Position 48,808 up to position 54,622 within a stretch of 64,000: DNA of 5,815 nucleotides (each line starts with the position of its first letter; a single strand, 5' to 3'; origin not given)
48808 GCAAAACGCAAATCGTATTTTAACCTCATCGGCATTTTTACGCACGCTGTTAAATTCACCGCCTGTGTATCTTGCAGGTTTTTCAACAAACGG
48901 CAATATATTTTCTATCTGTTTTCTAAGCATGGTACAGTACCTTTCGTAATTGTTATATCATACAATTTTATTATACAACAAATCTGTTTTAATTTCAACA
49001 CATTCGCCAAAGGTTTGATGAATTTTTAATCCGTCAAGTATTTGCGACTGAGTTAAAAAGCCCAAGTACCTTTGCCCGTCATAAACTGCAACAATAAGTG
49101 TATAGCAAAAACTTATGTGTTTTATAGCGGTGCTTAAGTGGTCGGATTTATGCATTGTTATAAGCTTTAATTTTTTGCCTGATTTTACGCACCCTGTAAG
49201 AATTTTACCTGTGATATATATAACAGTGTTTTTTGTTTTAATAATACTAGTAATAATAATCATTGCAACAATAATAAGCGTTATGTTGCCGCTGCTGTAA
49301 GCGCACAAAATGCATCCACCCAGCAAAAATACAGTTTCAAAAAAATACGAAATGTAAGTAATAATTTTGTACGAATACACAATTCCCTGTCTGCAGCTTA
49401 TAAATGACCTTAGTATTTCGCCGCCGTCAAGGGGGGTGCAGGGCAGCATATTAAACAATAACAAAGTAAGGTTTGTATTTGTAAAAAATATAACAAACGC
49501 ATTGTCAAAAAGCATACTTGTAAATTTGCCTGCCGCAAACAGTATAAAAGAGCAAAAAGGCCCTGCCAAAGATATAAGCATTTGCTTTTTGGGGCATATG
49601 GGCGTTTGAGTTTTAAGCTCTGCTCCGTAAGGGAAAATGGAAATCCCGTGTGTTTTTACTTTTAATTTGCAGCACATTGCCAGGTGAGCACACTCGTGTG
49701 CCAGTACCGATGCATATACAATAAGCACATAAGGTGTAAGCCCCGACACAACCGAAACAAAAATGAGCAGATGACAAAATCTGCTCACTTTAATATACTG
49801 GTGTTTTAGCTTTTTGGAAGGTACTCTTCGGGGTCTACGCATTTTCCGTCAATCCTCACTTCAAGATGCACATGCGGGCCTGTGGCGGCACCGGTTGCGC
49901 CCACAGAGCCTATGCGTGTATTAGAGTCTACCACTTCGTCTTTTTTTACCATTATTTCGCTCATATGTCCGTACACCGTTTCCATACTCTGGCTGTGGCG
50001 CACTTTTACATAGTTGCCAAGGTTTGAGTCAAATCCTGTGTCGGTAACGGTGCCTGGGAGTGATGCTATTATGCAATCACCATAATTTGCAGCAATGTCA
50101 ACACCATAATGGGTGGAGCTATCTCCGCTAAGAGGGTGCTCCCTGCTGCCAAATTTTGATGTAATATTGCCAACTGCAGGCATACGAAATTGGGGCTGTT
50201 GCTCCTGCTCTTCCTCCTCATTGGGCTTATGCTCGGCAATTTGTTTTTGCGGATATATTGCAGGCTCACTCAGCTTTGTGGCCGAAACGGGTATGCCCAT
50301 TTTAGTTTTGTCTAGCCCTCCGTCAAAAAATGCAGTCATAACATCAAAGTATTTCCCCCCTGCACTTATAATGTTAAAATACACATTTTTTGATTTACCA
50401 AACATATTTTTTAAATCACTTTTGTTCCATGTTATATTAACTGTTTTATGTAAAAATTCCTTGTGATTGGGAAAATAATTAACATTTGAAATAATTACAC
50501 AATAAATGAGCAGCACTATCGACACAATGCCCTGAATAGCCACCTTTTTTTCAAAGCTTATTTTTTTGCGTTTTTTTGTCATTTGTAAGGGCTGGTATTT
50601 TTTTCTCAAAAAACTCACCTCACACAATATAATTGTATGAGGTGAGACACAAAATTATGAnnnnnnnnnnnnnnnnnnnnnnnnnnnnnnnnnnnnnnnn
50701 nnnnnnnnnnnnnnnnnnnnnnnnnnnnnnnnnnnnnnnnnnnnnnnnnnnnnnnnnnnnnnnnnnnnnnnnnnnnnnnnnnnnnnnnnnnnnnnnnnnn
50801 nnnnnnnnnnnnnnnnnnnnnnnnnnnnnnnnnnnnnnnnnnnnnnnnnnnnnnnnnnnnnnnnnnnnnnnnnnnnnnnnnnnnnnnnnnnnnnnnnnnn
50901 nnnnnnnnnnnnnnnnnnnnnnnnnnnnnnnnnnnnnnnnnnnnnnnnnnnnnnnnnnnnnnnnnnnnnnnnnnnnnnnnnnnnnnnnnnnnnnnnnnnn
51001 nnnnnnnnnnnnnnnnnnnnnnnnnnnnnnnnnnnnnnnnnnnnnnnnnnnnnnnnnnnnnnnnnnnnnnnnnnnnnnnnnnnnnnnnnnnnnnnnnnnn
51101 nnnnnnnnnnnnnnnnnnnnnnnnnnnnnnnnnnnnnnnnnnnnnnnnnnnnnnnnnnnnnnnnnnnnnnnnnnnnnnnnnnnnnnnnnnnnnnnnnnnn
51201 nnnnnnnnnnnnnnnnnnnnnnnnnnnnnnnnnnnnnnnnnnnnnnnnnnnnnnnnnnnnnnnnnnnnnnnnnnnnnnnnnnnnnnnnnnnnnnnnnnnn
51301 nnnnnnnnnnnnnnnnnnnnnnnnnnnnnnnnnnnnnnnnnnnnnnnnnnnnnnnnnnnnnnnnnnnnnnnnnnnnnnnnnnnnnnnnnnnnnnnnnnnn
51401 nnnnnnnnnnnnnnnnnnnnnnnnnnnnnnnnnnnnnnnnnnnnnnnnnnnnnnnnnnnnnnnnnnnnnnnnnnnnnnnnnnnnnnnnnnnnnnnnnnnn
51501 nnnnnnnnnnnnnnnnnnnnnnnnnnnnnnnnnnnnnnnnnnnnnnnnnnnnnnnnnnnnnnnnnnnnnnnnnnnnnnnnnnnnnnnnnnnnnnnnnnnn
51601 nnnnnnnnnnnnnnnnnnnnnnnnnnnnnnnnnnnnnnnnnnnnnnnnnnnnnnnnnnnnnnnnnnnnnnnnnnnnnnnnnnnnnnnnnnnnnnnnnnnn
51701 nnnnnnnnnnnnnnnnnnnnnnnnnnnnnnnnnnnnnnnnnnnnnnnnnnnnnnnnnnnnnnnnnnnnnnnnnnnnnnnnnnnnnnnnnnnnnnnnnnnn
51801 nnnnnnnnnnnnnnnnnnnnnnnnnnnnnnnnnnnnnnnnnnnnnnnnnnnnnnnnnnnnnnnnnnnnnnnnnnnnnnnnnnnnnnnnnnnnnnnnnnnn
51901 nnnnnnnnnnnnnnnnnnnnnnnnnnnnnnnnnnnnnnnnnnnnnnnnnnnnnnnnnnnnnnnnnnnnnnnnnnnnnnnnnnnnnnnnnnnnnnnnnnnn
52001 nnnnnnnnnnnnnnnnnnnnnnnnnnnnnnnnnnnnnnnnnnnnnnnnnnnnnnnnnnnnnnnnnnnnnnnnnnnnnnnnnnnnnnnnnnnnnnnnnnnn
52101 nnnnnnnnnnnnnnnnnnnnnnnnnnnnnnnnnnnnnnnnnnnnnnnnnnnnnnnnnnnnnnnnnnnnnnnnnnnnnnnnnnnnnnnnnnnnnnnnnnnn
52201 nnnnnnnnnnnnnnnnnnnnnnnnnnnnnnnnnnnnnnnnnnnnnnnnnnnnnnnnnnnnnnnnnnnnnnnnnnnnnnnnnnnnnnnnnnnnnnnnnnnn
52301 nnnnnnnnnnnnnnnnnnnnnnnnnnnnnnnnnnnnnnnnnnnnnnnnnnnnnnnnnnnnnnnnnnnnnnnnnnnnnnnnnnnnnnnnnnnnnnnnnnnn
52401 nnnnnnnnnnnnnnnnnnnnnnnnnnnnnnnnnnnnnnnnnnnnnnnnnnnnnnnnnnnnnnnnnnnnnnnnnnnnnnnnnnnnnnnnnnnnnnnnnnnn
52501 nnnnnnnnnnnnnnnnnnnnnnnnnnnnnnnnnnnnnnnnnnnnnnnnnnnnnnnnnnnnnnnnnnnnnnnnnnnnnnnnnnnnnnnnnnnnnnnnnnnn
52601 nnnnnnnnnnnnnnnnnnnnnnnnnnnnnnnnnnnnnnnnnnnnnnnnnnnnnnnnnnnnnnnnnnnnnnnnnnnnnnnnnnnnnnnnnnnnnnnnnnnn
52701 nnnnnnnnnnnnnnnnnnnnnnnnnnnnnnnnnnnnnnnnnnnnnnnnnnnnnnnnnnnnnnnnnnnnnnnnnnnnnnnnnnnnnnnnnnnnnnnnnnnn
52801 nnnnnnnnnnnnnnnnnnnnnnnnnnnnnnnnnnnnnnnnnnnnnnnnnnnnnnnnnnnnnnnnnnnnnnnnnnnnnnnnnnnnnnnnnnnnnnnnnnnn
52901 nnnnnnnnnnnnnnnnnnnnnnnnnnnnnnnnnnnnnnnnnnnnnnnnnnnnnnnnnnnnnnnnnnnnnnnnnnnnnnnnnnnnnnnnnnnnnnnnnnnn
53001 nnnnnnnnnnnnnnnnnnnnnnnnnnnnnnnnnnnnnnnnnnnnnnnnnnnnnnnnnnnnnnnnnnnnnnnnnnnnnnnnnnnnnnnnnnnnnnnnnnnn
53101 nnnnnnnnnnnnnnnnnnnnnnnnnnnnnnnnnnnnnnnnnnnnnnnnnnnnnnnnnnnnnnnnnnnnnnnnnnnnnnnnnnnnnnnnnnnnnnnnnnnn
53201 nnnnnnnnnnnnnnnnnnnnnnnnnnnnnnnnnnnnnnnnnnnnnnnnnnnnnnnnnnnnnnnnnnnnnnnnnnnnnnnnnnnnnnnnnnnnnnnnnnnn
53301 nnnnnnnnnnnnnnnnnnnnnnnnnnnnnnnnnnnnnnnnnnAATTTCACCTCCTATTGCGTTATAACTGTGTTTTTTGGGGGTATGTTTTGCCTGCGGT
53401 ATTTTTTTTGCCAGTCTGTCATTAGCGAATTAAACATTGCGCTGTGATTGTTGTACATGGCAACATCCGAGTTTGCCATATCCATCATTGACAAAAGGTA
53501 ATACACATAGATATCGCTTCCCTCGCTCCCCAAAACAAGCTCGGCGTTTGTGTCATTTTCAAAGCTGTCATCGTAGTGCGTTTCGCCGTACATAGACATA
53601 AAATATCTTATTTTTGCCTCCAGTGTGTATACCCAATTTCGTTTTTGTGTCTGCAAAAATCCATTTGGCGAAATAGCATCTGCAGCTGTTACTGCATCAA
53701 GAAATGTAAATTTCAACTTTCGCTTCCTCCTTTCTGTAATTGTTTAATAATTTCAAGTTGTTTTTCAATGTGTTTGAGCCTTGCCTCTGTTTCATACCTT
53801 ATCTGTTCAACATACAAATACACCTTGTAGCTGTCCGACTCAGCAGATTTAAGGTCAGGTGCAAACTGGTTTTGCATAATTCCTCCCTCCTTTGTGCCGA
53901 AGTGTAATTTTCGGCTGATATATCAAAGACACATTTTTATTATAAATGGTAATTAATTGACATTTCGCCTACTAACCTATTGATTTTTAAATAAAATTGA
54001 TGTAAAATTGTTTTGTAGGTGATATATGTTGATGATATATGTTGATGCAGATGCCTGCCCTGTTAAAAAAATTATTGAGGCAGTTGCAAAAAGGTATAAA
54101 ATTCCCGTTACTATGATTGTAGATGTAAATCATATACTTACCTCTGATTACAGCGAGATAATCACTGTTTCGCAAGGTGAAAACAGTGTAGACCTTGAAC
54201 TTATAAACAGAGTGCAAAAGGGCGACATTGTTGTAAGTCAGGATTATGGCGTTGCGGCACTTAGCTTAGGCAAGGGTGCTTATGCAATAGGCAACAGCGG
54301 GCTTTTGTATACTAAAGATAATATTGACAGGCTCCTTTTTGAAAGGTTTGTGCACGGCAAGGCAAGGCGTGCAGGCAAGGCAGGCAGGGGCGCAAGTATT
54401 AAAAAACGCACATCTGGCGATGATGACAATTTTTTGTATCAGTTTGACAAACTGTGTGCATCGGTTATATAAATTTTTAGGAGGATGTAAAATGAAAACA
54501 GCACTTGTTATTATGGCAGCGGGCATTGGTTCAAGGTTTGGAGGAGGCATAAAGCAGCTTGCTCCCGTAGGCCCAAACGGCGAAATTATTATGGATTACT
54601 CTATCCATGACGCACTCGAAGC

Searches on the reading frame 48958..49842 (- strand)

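Call 24: search_protein_families(library=pfam, proteins=[window:48958-49842:-], max_evalue=0.001)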
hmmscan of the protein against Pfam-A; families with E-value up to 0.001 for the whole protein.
window:48958-49842:- (294 aa): 1 family
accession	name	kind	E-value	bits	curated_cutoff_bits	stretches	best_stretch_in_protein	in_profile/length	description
PF02163.28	Peptidase_M50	-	6.8e-14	52.2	27.2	2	115-166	161-215/221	Peptidase family M50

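Call 26: search_protein_families(library=phrogs, proteins=[window:48958-49842:-], max_evalue=0.01)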
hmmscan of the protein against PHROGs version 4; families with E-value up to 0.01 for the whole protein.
window:48958-49842:- (294 aa): 0 families

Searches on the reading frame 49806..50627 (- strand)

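Call 24: search_protein_families(library=pfam, proteins=[window:49806-50627:-], max_evalue=0.001)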
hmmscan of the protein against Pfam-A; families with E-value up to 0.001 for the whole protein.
window:49806-50627:- (273 aa): 1 family
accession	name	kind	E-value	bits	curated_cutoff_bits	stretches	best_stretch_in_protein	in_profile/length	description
PF01551.29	Peptidase_M23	-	1.3e-27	96.2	28.7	1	172-266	2-96/96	Peptidase family M23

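Call 26: search_protein_families(library=phrogs, proteins=[window:49806-50627:-], max_evalue=0.01)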
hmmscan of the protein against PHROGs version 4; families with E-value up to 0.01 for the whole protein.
window:49806-50627:- (273 aa): 27 families (the best 25 are shown)
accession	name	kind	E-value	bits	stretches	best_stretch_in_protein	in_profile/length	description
phrog_6700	-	lysis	1.5e-25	89.4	1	138-271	2590-2726/2898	endolysin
phrog_37190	-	other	5.6e-25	89.2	1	132-270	99-238/244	peptidase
phrog_7767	-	other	5.7e-21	76.1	1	154-271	5-120/194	metallo-endopeptidase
phrog_14988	-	other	4e-20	73.6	1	154-270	15-139/272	peptidase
phrog_28672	-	other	4.3e-19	69.4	1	149-260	270-376/397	metallo-endopeptidase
phrog_3578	-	lysis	9.4e-19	69.1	1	138-271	198-357/405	endolysin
phrog_16615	-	other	1.7e-15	57.8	1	146-267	397-514/529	peptidase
phrog_3084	-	lysis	1e-14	55.4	1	154-269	11-133/468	endolysin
phrog_1067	-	head and packaging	2.6e-14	53.6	1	147-259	739-846/991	minor head protein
phrog_880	-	lysis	4e-14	53.8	1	155-268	17-134/435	endolysin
phrog_28394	-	unknown function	2.1e-13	51.1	1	150-272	187-302/303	-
phrog_10030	-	tail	6.3e-13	47.9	1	170-269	1911-2017/2105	tail length tape measure protein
phrog_4070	-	tail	2.3e-12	46.9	1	158-271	610-728/989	tail length tape measure protein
phrog_167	-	tail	1.4e-11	43.9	1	72-256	1164-1291/1555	tail length tape measure protein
phrog_36429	-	unknown function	2.6e-11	43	1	171-272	128-235/1159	-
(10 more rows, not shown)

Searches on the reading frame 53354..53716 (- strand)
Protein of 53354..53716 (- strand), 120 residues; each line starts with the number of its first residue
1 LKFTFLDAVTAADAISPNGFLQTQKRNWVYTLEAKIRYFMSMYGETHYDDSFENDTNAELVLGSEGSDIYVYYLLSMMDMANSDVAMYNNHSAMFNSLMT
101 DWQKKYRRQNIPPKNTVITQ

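Call 24: search_protein_families(library=pfam, proteins=[window:53354-53716:-], max_evalue=0.001)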
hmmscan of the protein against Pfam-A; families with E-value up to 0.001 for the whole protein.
window:53354-53716:- (120 aa): 0 families

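Call 26: search_protein_families(library=phrogs, proteins=[window:53354-53716:-], max_evalue=0.01)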
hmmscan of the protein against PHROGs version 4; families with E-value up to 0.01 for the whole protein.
window:53354-53716:- (120 aa): 1 family
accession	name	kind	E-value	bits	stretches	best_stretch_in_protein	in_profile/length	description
phrog_12105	-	unknown function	2.5e-19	70.8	1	7-118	5-121/123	-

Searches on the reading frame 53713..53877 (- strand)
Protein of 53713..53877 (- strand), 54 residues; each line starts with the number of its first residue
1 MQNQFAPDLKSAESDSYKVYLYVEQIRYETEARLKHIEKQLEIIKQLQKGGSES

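Call 105: search_protein_families(library=pfam, proteins=[window:53713-53877:-], max_evalue=0.001)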
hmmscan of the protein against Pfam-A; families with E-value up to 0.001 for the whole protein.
window:53713-53877:- (54 aa): 0 families

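Call 106: search_protein_families(library=phrogs, proteins=[window:53713-53877:-], max_evalue=0.001)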
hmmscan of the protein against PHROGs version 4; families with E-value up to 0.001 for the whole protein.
window:53713-53877:- (54 aa): 0 families

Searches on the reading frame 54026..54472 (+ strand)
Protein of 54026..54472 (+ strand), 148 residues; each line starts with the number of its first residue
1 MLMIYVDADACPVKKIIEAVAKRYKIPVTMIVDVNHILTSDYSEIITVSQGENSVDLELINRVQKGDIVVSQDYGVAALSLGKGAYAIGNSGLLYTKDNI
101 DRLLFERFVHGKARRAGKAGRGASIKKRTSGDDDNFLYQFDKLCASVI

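Call 105: search_protein_families(library=pfam, proteins=[window:54026-54472:+], max_evalue=0.001)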
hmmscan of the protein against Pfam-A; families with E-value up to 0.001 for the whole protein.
window:54026-54472:+ (148 aa): 1 family
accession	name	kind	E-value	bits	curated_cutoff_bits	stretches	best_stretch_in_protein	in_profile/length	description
PF02639.20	DUF188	-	6.3e-34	116.9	24.3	1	16-145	1-129/130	Uncharacterized BCR, YaiI/YqxD family COG1671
